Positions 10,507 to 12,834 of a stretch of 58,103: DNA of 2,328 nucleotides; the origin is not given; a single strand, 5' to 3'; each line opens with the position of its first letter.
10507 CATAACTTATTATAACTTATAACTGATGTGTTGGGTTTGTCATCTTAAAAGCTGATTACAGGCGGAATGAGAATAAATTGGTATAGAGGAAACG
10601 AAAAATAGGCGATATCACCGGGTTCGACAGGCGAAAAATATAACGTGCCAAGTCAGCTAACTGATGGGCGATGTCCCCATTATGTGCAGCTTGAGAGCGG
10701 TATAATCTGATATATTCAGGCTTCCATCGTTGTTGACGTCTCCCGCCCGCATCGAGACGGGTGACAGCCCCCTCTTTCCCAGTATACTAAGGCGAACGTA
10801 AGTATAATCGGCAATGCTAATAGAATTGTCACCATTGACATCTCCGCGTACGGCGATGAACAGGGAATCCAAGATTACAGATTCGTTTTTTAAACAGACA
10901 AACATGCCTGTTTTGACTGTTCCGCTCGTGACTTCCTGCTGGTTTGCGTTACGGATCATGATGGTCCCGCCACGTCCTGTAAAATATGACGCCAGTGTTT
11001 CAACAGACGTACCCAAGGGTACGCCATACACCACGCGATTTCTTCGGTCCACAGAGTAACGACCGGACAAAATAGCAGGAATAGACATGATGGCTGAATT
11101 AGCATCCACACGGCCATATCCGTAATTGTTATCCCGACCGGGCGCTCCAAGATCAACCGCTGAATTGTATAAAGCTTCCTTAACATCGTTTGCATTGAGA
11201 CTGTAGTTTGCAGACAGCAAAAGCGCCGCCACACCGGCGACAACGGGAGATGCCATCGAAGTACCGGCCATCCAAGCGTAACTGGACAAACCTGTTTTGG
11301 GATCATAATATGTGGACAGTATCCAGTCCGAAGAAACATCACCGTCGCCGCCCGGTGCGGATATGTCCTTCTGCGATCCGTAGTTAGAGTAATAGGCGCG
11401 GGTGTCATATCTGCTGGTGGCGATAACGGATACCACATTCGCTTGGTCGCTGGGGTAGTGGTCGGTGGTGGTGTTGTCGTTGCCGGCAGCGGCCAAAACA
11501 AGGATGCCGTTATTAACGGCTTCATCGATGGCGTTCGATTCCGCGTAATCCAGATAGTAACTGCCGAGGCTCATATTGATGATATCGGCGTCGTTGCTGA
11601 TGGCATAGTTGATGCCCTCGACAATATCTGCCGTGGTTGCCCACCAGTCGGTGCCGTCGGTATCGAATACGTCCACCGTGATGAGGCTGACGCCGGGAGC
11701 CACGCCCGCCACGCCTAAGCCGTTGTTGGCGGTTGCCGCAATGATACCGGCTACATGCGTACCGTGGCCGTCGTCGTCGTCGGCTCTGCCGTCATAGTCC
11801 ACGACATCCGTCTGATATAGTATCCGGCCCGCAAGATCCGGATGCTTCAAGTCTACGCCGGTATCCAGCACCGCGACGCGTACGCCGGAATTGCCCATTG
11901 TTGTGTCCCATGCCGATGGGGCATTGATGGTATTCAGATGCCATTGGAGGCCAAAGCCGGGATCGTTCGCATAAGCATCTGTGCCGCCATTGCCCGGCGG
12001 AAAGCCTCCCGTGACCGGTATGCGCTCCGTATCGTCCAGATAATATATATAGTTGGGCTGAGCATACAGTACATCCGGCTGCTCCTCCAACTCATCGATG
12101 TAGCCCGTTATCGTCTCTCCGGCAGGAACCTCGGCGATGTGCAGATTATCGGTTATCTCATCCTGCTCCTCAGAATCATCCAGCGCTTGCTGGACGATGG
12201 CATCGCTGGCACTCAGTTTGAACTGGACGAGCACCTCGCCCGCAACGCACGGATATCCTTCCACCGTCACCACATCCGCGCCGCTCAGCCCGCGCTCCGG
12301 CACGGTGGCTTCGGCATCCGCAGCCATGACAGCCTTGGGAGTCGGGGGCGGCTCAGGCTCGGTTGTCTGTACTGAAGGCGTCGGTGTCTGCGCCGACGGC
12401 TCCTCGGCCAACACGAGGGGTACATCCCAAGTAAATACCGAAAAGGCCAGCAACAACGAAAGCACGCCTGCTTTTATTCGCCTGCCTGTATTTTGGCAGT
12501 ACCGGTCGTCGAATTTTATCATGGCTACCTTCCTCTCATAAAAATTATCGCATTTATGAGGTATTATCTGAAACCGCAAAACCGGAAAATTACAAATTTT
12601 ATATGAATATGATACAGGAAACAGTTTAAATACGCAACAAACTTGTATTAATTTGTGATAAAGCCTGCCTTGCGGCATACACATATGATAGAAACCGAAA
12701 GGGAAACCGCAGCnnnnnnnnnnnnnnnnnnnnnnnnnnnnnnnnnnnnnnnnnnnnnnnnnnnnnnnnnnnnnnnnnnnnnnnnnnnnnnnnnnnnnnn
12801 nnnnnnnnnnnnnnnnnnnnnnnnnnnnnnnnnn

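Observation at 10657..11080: Three unrelated exoenzymes share the same ~75-aa module plus dockerin cassette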

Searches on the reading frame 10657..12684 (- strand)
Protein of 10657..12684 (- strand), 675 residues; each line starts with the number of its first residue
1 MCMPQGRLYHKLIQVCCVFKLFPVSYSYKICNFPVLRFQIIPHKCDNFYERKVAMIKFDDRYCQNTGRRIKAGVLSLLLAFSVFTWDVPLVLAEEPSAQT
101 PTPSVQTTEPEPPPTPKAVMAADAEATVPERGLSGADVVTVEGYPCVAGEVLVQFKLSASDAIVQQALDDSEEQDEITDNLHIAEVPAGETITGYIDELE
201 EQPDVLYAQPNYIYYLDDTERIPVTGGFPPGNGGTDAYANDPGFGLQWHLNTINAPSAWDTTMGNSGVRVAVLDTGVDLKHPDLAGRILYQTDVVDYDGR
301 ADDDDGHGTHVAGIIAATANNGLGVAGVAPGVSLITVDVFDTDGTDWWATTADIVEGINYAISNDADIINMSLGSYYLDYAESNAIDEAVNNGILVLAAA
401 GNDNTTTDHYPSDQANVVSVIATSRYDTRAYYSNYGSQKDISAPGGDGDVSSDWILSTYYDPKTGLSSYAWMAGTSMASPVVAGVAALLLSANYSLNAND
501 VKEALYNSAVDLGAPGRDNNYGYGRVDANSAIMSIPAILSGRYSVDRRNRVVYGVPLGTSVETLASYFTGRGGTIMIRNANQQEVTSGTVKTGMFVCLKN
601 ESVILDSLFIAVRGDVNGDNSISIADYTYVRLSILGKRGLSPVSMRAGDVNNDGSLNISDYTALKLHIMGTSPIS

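Call 4: search_protein_families(library=pfam, proteins=[window:10657-12684:-], max_evalue=0.1)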
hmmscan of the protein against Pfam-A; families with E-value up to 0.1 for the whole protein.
window:10657-12684:- (675 aa): 3 families
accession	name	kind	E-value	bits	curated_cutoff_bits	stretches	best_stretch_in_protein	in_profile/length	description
PF00082.27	Peptidase_S8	-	1.2e-58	199.2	21.8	1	266-524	2-288/288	Subtilase family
PF00404.24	Dockerin_1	-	8.2e-10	39.2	22.9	1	614-668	2-56/57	Dockerin type I domain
PF22148.1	Fervidolysin_NPro-like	-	0.00021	22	21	1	147-211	16-81/81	Fervidolysin N-terminal prodomain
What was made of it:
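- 10660..10848 (-): Cassette A, dockerin (residues about 613-675). Calcium loops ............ and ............. Pfam Dockerin_1 39.2 bits (call 4).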

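Call 49: search_protein_families(library=ncbifam, proteins=[window:10657-12684:-], max_evalue=0.01)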
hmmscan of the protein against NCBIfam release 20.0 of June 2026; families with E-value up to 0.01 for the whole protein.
window:10657-12684:- (675 aa): 8 families
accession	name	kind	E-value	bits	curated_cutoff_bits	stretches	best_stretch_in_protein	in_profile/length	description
TIGR03921.1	T7SS_mycosin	equivalog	3.8e-57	194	278.75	1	254-535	2-288/353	type VII secretion-associated serine protease mycosin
NF033595.1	denti_PrtP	equivalog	1.5e-39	136.1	300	2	368-535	341-505/606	dentilisin complex serine proteinase subunit PrtP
TIGR03895.1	protease_PatA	subfamily_domain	7.7e-23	81.1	421.05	1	307-511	1-202/606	PatA/PatG family cyanobactin maturation protease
NF049966.1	QH_SP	equivalog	9.2e-20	70.9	165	1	269-513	1-215/219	subtilisin-like serine protease QhpE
NF040553.1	SGO_0316_fam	subfamily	1.4e-08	32.9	1400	1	298-405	351-466/1486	SGO_0316/SGO_0317 family LPXTG-anchored serine peptidase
NF040809.1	germ_prot_CspBA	exception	4.6e-07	27.9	1250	1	301-410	718-831/1099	bifunctional germination protease/germinant receptor pseudoprotease CspBA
NF051851.1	AtpSerPepEprS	equivalog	2e-06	26.1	1700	1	236-331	37-141/988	autotransporter serine peptidase EprS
NF042956.1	IteS_antiphage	equivalog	1.5e-05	23.5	900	1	270-419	259-411/747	S8 family anti-phage peptidase IteS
